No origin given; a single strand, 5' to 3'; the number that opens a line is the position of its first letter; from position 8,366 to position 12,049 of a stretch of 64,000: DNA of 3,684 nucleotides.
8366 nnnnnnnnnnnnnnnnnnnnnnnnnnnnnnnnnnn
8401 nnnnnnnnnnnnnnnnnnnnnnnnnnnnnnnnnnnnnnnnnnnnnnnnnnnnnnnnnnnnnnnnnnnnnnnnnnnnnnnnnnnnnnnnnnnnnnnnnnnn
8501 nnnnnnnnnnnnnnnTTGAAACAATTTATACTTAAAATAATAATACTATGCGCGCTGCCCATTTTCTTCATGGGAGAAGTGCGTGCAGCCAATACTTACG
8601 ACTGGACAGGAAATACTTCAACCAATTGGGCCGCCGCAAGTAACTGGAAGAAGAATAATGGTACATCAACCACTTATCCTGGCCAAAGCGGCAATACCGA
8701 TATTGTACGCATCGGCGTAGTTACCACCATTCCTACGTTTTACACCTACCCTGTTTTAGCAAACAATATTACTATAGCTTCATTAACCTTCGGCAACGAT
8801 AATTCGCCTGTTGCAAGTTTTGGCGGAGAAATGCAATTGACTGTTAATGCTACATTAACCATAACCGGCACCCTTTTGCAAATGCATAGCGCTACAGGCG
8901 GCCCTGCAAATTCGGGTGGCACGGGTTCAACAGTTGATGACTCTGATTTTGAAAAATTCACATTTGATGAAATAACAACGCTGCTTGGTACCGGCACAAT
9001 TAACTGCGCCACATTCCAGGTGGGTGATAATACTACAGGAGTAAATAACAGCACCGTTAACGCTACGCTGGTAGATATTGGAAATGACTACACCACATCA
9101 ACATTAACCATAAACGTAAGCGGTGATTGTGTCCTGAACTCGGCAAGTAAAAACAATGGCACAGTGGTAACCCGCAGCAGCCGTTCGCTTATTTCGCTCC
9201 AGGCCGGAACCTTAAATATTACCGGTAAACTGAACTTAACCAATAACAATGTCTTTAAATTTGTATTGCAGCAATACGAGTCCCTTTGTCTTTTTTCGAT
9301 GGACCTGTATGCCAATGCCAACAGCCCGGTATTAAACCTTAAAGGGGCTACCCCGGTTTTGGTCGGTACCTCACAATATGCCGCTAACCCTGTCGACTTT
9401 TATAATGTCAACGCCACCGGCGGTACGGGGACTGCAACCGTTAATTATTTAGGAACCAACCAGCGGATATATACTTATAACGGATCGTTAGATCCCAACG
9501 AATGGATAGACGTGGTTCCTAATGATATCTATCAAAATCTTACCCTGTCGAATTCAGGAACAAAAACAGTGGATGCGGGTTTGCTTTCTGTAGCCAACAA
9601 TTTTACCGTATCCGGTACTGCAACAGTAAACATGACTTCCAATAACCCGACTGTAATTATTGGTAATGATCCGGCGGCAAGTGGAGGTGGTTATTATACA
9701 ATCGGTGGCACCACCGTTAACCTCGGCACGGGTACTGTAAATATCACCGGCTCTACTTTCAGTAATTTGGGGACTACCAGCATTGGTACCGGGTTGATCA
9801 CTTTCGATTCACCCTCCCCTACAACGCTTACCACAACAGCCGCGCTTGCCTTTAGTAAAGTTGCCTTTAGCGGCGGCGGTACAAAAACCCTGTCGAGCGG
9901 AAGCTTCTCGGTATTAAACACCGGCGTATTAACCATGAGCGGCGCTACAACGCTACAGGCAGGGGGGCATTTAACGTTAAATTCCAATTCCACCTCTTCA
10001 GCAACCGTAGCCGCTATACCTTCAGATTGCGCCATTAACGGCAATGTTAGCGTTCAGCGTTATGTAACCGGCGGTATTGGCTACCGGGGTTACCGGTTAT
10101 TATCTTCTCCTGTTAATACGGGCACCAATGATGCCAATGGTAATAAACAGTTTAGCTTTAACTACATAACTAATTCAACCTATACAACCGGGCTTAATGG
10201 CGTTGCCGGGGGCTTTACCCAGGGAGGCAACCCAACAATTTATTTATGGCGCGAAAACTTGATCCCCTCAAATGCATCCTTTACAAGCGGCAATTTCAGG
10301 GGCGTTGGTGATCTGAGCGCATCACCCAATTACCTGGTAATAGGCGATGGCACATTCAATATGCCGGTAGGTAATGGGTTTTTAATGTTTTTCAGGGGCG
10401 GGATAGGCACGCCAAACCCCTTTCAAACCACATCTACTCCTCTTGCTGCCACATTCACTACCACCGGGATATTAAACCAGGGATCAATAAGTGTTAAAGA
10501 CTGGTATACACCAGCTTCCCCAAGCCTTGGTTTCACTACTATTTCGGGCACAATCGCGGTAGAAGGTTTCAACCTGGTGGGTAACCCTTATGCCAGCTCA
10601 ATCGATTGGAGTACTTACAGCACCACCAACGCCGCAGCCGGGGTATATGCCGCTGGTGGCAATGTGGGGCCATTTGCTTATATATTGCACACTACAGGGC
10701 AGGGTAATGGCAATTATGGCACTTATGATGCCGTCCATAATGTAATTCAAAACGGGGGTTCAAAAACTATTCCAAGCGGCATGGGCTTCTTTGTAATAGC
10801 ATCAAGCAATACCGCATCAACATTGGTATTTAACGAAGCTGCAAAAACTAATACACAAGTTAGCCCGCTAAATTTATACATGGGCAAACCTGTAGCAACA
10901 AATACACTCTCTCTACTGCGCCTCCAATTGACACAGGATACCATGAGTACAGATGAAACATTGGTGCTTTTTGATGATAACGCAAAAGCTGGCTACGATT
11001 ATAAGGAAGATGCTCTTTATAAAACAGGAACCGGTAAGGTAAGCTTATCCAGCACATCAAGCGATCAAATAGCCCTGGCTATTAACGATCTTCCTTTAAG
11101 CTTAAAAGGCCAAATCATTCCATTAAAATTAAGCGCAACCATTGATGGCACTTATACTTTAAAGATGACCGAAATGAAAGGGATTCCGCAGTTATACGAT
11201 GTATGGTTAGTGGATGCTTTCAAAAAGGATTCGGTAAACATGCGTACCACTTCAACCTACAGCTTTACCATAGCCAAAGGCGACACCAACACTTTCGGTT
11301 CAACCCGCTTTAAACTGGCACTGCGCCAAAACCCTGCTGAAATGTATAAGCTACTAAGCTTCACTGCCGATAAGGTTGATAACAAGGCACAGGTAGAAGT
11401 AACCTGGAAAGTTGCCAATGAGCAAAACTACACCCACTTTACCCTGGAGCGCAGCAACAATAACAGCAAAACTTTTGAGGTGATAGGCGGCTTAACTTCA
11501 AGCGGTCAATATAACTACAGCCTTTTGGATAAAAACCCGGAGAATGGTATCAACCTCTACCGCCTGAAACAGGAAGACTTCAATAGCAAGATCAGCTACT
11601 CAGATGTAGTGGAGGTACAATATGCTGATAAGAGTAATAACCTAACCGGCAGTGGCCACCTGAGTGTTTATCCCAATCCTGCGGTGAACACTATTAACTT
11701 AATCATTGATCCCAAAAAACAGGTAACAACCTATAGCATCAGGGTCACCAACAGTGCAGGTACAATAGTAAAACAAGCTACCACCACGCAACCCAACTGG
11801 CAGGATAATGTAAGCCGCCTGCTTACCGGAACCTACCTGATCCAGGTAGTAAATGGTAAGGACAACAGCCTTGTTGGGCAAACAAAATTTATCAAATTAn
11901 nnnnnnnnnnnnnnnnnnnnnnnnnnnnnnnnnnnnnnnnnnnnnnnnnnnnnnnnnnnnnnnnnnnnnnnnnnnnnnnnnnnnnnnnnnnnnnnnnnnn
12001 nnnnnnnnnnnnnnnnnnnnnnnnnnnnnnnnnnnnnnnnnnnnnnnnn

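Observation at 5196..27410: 22-kb tandem array of six T9SS cargo paralogues: variable N-terminal tip, constant ~610-aa uncharacterised core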

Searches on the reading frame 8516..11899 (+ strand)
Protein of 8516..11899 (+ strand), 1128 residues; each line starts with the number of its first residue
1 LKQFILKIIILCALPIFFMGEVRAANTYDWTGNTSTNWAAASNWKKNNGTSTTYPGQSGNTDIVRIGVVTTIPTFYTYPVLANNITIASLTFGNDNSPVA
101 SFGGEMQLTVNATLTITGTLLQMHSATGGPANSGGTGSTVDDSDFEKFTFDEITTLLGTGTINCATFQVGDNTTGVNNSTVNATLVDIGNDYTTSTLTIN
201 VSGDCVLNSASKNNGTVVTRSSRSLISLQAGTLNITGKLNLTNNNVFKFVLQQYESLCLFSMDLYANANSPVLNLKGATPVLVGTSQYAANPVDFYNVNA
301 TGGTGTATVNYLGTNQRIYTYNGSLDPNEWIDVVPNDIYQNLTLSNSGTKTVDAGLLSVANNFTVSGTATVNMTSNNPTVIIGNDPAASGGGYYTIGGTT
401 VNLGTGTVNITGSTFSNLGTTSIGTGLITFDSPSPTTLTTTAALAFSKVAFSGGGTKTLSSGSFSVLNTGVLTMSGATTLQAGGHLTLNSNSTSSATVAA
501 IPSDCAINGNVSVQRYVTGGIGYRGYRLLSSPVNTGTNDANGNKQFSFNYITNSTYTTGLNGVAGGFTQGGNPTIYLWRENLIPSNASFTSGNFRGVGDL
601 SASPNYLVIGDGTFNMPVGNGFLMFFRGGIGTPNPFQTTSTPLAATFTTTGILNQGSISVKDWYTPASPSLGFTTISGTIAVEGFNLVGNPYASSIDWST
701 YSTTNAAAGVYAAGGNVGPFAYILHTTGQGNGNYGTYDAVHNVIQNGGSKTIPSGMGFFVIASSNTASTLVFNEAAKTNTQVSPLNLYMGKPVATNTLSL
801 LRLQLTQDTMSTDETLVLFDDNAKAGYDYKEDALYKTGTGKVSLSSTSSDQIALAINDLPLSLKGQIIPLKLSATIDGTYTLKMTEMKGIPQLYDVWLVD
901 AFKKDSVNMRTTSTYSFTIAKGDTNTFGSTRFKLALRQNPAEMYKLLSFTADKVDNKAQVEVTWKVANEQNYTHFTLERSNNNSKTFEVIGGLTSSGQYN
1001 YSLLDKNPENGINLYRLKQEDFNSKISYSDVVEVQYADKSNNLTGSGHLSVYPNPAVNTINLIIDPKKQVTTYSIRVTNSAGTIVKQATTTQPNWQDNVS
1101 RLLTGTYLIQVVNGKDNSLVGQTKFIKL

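Call 4: search_protein_families(library=pfam, proteins=[window:8516-11899:+], max_evalue=0.1)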
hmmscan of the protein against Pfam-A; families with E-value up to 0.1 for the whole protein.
window:8516-11899:+ (1128 aa): 2 families
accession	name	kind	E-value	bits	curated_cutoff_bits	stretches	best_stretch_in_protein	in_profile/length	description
PF18962.6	Por_Secre_tail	-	1.3e-08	35.4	27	1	1051-1118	1-69/75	Secretion system C-terminal sorting domain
PF11589.14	DUF3244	-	0.007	16.8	25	1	1056-1122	25-93/96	Domain of unknown function (DUF3244)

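Call 5: search_protein_families(library=ncbifam, proteins=[window:8516-11899:+], max_evalue=0.1)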
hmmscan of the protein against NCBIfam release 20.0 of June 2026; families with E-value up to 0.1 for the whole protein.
window:8516-11899:+ (1128 aa): 1 family
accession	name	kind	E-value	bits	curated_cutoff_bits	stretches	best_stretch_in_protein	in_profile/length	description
TIGR04183.1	Por_Secre_tail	domain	1e-08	35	23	1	1051-1127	1-71/72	T9SS type A sorting domain-containing protein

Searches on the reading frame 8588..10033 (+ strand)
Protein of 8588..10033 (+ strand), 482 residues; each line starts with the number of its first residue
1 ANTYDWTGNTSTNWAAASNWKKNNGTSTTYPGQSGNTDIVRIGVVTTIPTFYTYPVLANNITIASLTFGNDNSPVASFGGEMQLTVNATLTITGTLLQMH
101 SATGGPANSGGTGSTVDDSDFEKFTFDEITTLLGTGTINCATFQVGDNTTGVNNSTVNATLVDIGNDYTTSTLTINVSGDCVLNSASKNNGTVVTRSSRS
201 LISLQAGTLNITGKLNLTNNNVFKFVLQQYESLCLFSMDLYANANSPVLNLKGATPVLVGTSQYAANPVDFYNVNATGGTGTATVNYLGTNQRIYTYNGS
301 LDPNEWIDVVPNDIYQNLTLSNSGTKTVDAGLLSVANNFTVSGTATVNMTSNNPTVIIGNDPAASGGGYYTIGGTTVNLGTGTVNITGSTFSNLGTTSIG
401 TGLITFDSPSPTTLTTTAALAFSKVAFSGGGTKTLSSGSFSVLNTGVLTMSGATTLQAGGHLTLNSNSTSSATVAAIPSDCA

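Call 72: search_solved_structures(query=window:8588-10033:+, max_evalue=10)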
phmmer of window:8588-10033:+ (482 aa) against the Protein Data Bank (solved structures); distinct sequences matched with E-value up to 10: 2.
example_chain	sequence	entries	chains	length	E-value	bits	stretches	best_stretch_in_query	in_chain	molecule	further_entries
7c53_A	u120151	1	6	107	0.52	12.7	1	53-120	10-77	Spike protein S2',pan-CoVs inhibitor EK1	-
9rce_c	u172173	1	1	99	3.4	10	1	353-410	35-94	SalCis10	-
